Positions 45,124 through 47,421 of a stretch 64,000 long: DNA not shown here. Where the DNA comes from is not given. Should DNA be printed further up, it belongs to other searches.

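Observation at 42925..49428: Operon of a small-molecule kinase plus three tandem membrane-anchored Ldi-like paralogs: candidate undescribed lipid/isoprenoid-alcohol system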

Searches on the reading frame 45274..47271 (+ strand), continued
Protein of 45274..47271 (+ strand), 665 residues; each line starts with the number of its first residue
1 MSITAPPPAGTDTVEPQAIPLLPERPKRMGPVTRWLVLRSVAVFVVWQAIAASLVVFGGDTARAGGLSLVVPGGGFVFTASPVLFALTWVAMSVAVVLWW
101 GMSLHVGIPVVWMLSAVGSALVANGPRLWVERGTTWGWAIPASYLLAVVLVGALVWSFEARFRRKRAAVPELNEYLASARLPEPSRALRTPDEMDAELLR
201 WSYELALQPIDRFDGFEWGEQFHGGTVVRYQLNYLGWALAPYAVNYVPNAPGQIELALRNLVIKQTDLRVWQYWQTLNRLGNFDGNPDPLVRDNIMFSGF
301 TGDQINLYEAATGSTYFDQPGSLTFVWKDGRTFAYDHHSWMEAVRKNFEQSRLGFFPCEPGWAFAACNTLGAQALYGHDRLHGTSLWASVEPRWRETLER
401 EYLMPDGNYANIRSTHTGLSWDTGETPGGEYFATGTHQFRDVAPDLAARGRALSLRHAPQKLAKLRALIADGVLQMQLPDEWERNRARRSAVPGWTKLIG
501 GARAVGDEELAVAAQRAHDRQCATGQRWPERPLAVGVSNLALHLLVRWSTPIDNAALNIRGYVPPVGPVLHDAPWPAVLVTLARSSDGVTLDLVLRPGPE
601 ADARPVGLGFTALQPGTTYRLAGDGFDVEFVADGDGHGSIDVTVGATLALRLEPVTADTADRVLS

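Call 67: find_homologous_proteins(query=P0351, max_evalue=1e-10)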
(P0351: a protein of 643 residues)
Query P0351 (643 aa): 236 proteins with E <= 1e-10 among 8000 candidates; the best 120 are listed.
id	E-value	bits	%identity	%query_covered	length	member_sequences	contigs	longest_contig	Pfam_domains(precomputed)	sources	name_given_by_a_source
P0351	0.0e+0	1434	100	100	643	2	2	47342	PF18566.8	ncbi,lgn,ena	-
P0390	3.7e-198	678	57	96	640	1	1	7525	PF18566.8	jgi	jgi:hypothetical protein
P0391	3.3e-188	646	54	97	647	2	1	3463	PF18566.8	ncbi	-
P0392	4.2e-182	625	54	95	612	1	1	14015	PF18566.8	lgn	-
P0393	1.2e-165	571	48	98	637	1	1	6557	PF18566.8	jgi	-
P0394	1.8e-163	564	45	98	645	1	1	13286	PF18566.8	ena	-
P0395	8.0e-163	562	48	97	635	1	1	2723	PF18566.8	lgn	-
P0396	1.6e-162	561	47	98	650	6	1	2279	PF18566.8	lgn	-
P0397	7.0e-162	559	48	97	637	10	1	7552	PF18566.8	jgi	jgi:hypothetical protein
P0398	9.6e-162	558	48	98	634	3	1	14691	PF18566.8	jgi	jgi:hypothetical protein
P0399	5.0e-161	556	46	98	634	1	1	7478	PF18566.8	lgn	-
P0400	5.8e-161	555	47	96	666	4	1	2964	PF18566.8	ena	-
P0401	2.3e-160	553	48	98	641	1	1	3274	PF18566.8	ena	-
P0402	7.3e-160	552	49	98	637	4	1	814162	PF18566.8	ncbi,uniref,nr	ncbi:linalool dehydratase/isomerase domain-containing protein [Uliginosibacterium aquaticum]|uniref:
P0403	1.0e-159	551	48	97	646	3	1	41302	PF18566.8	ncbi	-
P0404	2.1e-159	550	48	97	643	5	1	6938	PF18566.8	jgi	-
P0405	9.1e-159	548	46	98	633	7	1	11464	PF18566.8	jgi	-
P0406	3.1e-158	546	47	97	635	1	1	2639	PF18566.8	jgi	jgi:Linalool dehydratase/isomerase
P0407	3.4e-158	546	45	98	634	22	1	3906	PF18566.8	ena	-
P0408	6.3e-157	542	45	98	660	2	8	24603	PF18566.8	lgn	-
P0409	6.6e-157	542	47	99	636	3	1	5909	PF18566.8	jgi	jgi:Linalool dehydratase/isomerase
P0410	8.8e-157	542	47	97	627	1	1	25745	PF18566.8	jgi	-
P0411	1.6e-156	541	48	97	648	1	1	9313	PF18566.8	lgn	-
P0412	8.1e-156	538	46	99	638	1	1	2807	PF18566.8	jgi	jgi:hypothetical protein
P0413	8.7e-155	535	48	97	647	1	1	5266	PF18566.8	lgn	-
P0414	9.5e-155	535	46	97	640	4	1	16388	PF18566.8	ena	-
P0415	3.5e-154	533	45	97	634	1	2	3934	PF18566.8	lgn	-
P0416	5.5e-154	532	45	99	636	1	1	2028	PF18566.8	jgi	-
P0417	1.4e-153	531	45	99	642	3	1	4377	PF18566.8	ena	-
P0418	2.5e-153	530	48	85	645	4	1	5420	PF18566.8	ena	-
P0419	1.3e-152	528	45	98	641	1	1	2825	PF18566.8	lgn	-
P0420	1.4e-152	528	45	99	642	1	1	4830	PF18566.8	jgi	jgi:hypothetical protein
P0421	1.5e-152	528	48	98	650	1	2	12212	PF18566.8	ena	-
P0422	1.6e-152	528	46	95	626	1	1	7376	PF18566.8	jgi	-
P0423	3.6e-152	526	46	98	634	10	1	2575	PF18566.8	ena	-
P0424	4.4e-152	526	45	99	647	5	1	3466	PF18566.8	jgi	jgi:hypothetical protein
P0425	9.7e-152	525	46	98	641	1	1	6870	PF18566.8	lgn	-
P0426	4.3e-151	523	44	97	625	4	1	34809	PF18566.8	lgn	-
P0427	1.5e-150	521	48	85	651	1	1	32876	PF18566.8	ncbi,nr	ncbi:MAG: hypothetical protein EOP36_10415 [Rubrivivax sp.]|nr:MAG: hypothetical protein EOP36_10415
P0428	2.0e-150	521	49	98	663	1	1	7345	PF18566.8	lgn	-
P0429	3.1e-150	520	47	97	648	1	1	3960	PF18566.8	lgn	-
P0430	7.8e-150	519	48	97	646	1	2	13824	PF18566.8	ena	-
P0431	9.5e-150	518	45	98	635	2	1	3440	PF18566.8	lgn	-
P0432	1.7e-149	518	45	98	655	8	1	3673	PF18566.8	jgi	jgi:hypothetical protein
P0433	2.4e-149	517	47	98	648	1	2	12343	PF18566.8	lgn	-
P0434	8.2e-149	515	47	97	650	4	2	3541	PF18566.8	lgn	-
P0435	8.5e-149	515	45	94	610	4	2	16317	PF18566.8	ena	-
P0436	2.5e-148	514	44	98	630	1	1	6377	PF18566.8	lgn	-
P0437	2.6e-148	514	44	95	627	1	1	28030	PF18566.8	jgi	jgi:hypothetical protein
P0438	2.7e-148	514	45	88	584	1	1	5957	PF18566.8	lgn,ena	-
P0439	5.8e-148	513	45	98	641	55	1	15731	PF18566.8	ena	-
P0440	6.0e-148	512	45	98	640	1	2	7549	PF18566.8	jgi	jgi:Linalool dehydratase/isomerase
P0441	7.2e-148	512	44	99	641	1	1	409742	PF18566.8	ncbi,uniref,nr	ncbi:hypothetical protein [Polaromonas sp. A23]|uniref:linalool dehydratase/isomerase domain-contain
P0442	1.0e-147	512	45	97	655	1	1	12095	PF18566.8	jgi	jgi:hypothetical protein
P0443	1.3e-147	511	44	98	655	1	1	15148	PF18566.8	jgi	jgi:hypothetical protein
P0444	1.9e-147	511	45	94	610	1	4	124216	PF18566.8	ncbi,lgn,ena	-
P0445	5.1e-147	509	45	98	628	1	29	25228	PF18566.8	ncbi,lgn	-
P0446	7.6e-147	509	42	96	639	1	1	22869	PF18566.8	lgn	-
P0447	1.1e-146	508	42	96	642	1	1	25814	PF18566.8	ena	-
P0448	1.1e-146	508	45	98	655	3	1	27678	PF18566.8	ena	-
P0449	1.1e-146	508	44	98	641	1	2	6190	PF18566.8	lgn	-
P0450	1.9e-146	508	43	96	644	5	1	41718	PF18566.8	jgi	jgi:hypothetical protein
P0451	2.8e-146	507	46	85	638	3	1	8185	PF18566.8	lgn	-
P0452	3.0e-146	507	44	98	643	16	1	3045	PF18566.8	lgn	-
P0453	3.2e-146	507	47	97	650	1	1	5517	PF18566.8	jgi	jgi:Linalool dehydratase/isomerase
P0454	3.4e-146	507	44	99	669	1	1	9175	PF18566.8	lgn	-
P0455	4.2e-146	506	44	100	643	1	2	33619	PF18566.8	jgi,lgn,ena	jgi:hypothetical protein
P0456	4.5e-146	506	46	91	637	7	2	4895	PF18566.8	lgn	-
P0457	4.9e-146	506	46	97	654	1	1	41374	PF18566.8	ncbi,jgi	ncbi:MAG: hypothetical protein RI907_2237 [Pseudomonadota bacterium]|jgi:hypothetical protein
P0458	5.5e-146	506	48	83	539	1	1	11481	PF18566.8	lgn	-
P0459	7.1e-146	506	46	94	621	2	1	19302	PF18566.8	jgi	jgi:hypothetical protein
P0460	7.6e-146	506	46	96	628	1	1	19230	PF18566.8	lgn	-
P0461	8.7e-146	505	45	91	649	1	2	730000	PF18566.8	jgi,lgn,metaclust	metaclust:\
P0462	1.1e-145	505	43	97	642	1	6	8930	PF18566.8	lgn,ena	-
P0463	1.3e-145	505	47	98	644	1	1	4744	PF18566.8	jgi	jgi:hypothetical protein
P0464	2.0e-145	504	45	84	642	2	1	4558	PF18566.8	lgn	-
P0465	3.3e-145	503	44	97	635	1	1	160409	PF18566.8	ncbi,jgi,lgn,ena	ncbi:MAG TPA: hypothetical protein VF800_19885 [Telluria sp.]|jgi:hypothetical protein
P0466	3.9e-145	503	45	93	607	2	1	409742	PF18566.8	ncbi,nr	ncbi:hypothetical protein B0B52_15105 [Polaromonas sp. A23]|nr:hypothetical protein B0B52_15105 [Pol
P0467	4.5e-145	503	44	98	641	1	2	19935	PF18566.8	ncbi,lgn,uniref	ncbi:MAG: hypothetical protein ABI893_01930 [Polaromonas sp.]|uniref:linalool dehydratase/isomerase 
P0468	4.7e-145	503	47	86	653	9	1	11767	PF18566.8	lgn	-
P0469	4.7e-145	503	42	99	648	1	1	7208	PF18566.8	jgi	jgi:Linalool dehydratase/isomerase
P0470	5.1e-145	503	46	85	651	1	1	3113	PF18566.8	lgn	-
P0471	6.7e-145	502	44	96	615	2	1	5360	PF18566.8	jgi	jgi:hypothetical protein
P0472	8.1e-145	502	43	98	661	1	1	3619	PF18566.8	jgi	jgi:hypothetical protein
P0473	9.8e-145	502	43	98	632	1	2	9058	PF18566.8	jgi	jgi:hypothetical protein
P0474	4.0e-144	500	45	97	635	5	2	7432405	PF18566.8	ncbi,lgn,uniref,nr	ncbi:hypothetical protein IV454_25440 [Massilia antarctica]|uniref:Linalool dehydratase/isomerase do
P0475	5.1e-144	500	45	96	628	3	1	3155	PF18566.8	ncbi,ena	-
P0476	2.7e-143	497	44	95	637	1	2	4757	PF18566.8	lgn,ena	-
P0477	4.9e-143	496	43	97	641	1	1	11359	PF18566.8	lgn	-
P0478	6.5e-143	496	46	94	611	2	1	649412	PF18566.8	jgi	jgi:hypothetical protein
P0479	7.8e-143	496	45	90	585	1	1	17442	PF18566.8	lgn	-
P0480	1.5e-142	495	43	98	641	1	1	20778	PF18566.8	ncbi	-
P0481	2.5e-142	494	44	98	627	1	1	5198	PF18566.8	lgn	-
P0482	1.2e-141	492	44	97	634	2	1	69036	PF18566.8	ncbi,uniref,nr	ncbi:hypothetical protein PO883_23425 [Massilia sp. DJPM01]|uniref:linalool dehydratase/isomerase do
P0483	1.3e-141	492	44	97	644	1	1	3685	PF18566.8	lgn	-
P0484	2.7e-141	490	42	98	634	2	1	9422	PF18566.8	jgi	-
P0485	5.6e-141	489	47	92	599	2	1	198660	PF18566.8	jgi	jgi:hypothetical protein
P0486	1.2e-140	488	45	98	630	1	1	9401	PF18566.8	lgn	-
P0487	6.0e-140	486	46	90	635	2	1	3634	PF18566.8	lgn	-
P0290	1.5e-139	485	44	98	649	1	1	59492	PF18566.8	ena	-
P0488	3.0e-139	484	47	80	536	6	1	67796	PF18566.8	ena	-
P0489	5.8e-139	483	47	85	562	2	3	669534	PF18566.8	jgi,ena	-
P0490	2.2e-137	478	44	98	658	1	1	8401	PF18566.8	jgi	jgi:hypothetical protein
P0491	5.2e-137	476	46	89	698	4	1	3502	PF18566.8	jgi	-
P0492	1.4e-136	475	41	97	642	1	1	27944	PF18566.8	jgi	jgi:hypothetical protein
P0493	3.0e-136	474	42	96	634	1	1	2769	PF18566.8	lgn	-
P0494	3.7e-136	474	42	98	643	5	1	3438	PF18566.8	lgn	-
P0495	4.2e-136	473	44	86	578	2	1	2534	PF18566.8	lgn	-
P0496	4.5e-136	473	41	97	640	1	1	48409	PF18566.8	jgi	jgi:hypothetical protein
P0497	4.7e-136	473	41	98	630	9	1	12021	PF18566.8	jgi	-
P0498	8.5e-136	472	41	96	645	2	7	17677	PF18566.8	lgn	-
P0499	2.4e-135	471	41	97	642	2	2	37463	PF18566.8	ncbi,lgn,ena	-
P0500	5.1e-135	470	44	98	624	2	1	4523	PF18566.8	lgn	-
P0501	1.8e-134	468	44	95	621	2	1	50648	PF18566.8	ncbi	-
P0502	2.2e-134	468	43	96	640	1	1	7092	PF18566.8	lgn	-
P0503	2.6e-134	467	41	97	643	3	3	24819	PF18566.8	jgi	jgi:Linalool dehydratase/isomerase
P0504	2.9e-134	467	40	97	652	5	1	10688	PF18566.8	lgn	-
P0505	5.1e-134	466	39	97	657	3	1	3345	PF18566.8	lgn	-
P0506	7.8e-134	466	40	97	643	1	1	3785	PF18566.8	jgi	jgi:Linalool dehydratase/isomerase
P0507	4.5e-133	463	41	96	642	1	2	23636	PF18566.8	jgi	jgi:Linalool dehydratase/isomerase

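Call 69: find_encoding_contigs(protein=P0402, flank=6000, max_places=1)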
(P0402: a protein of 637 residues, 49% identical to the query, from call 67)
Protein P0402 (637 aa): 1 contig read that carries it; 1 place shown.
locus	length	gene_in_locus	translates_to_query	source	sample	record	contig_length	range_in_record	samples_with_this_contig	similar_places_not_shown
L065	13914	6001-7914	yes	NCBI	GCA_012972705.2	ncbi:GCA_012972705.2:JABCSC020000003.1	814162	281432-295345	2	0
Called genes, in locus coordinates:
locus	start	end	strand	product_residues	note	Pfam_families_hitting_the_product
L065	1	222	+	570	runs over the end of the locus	PF00795:CN_hydrolase, PF02540:NAD_synthase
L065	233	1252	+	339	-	PF01467:CTP_transf_like, PF00293:NUDIX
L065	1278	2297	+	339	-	PF01145:Band_7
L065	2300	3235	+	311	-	-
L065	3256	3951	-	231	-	PF01323:DSBA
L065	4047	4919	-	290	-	PF00753:Lactamase_B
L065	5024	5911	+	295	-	PF00126:HTH_1, PF03466:LysR_substrate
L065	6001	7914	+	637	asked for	PF18566:Ldi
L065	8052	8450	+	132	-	PF01219:DAGK_prokar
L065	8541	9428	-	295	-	PF00126:HTH_1, PF03466:LysR_substrate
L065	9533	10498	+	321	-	PF00892:EamA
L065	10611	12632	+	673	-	PF01326:PPDK_N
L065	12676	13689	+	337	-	PF08240:ADH_N, PF00107:ADH_zinc_N, PF13602:ADH_zinc_N_2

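Call 70: find_encoding_contigs(protein=P0474, flank=6000, max_places=1)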
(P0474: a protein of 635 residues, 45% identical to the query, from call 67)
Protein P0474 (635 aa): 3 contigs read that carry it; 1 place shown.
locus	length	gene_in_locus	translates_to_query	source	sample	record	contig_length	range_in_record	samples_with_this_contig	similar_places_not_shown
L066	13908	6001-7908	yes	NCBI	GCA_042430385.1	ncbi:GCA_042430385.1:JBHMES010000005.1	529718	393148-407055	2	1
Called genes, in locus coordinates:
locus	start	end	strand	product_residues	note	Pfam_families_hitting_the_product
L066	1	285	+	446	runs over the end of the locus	-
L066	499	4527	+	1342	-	PF00501:AMP-binding, PF13193:AMP-binding_C (weak), PF00132:Hexapep (faint), PF25087:GMPPB_C (faint)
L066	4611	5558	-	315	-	PF04393:DUF535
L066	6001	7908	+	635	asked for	PF18566:Ldi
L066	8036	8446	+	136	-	PF01219:DAGK_prokar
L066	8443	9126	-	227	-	PF03358:FMN_red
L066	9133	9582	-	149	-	PF03960:ArsC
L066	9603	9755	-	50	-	-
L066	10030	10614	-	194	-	-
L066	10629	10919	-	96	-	-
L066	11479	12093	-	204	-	PF02492:cobW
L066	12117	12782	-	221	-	PF01730:UreF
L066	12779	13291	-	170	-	PF02814:UreE_N, PF05194:UreE_C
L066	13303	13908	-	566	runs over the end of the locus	PF00449:Urease_alpha, PF07969:Amidohydro_3 (faint), PF01979:Amidohydro_1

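Call 72: find_encoding_contigs(protein=P0441, flank=6000, max_places=1)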
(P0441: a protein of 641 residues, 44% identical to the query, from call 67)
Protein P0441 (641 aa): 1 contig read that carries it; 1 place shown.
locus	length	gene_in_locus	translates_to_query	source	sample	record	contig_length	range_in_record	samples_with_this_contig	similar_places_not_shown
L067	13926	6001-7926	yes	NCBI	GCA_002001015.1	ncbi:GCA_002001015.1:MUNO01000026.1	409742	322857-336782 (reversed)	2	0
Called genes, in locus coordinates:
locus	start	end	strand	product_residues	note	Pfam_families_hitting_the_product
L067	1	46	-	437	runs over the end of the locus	PF00009:GTP_EFTU, PF22594:GTP-eEF1A_C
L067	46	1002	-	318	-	PF01507:PAPS_reduct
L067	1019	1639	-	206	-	PF01507:PAPS_reduct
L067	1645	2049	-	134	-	PF06073:DUF934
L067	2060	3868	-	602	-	PF03460:NIR_SIR_ferr (weak), PF01077:NIR_SIR, PF03460:NIR_SIR_ferr, PF01077:NIR_SIR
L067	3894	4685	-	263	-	PF01925:TauE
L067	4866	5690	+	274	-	PF00072:Response_reg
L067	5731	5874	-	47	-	-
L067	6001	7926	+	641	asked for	PF18566:Ldi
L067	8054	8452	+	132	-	PF01219:DAGK_prokar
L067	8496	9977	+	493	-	PF09721:Exosortase_EpsH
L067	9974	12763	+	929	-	PF08487:VIT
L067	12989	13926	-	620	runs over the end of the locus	PF05430:Methyltransf_30, PF07992:Pyr_redox_2 (faint), PF01266:DAO, PF13450:NAD_binding_8 (weak)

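Call 73: find_encoding_contigs(protein=P0461, flank=6000, max_places=1)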
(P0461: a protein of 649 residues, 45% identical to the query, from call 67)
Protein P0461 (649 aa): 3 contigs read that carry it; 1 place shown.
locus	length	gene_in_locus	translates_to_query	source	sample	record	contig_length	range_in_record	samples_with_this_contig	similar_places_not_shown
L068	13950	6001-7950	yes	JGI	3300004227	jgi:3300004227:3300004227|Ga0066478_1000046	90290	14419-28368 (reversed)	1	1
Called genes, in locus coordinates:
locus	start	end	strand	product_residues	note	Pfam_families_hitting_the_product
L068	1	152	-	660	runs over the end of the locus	PF05226:CHASE2, PF00211:Guanylate_cyc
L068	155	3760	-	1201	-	PF14559:TPR_19 (faint), PF04773:FecR, PF13428:TPR_14 (faint), PF07719:TPR_2 (faint), PF13181:TPR_8 (faint), PF00515:TPR_1 (faint), PF23914:TPR_CcmH_CycH (weak), PF13432:TPR_16 (weak), +1 more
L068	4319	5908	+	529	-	PF00015:MCPsignal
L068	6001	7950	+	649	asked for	PF18566:Ldi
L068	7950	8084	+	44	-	-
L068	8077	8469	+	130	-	PF01219:DAGK_prokar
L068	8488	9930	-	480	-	PF00144:Beta-lactamase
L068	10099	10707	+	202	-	PF00440:TetR_N, PF16925:TetR_C_13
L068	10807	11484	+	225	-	PF01965:DJ-1_PfpI, PF17124:ThiJ_like (faint)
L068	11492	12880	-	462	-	PF07690:MFS_1, PF12832:MFS_1_like (weak), PF13347:MFS_2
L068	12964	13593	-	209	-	PF01243:PNPOx_N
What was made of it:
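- One was called as a gene by JGI (call 73).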

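Call 79: find_related_loci(query=A4, collection=metagenome_contigs, flank=4000)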
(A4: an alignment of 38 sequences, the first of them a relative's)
Query A4 (649 aa) in metagenome_contigs; peptide patterns used: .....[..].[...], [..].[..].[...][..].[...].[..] (x = any residue, [..] = any of these).
560 stretches matched a pattern; 492 encode a relative of the query (tblastn E <= 1e-3); the best 80 are kept; 80 distinct loci.
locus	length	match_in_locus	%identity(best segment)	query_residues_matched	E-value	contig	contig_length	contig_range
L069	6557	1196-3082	50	17-644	9e-180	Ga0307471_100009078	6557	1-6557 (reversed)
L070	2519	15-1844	49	28-647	0e+0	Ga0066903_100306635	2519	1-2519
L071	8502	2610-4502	49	20-648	5e-176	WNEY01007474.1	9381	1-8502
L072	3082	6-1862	50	22-646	0e+0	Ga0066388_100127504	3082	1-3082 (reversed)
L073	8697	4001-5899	48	20-648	5e-174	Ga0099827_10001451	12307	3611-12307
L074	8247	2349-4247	48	20-648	5e-174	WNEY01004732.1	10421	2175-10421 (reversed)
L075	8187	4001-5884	47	20-648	3e-168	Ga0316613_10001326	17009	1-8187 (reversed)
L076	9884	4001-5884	47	20-648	3e-168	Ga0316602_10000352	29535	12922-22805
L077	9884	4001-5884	46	20-648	1e-162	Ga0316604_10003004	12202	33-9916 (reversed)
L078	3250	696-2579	41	20-642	7e-169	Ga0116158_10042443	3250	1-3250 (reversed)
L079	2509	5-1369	54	198-648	5e-166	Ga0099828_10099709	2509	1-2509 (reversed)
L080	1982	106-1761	48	89-646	2e-165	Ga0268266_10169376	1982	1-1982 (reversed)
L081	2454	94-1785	47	77-645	3e-161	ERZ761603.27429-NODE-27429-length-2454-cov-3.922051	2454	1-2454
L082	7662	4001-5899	44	22-646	3e-149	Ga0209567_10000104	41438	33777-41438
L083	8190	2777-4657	43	28-646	9e-149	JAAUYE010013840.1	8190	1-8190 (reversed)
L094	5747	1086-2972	42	22-641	2e-143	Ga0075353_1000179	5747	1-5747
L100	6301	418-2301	44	28-647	4e-139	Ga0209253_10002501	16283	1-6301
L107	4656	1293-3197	38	14-646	3e-135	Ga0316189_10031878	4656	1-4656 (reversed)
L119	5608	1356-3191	40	28-646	4e-124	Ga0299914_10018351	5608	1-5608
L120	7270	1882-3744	39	28-649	4e-123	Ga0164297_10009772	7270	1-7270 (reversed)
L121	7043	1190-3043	40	23-646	7e-122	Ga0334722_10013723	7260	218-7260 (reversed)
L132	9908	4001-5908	37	16-648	1e-115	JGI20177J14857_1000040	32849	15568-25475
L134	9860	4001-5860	40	28-648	3e-115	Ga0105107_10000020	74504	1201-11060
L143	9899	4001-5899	38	15-648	5e-114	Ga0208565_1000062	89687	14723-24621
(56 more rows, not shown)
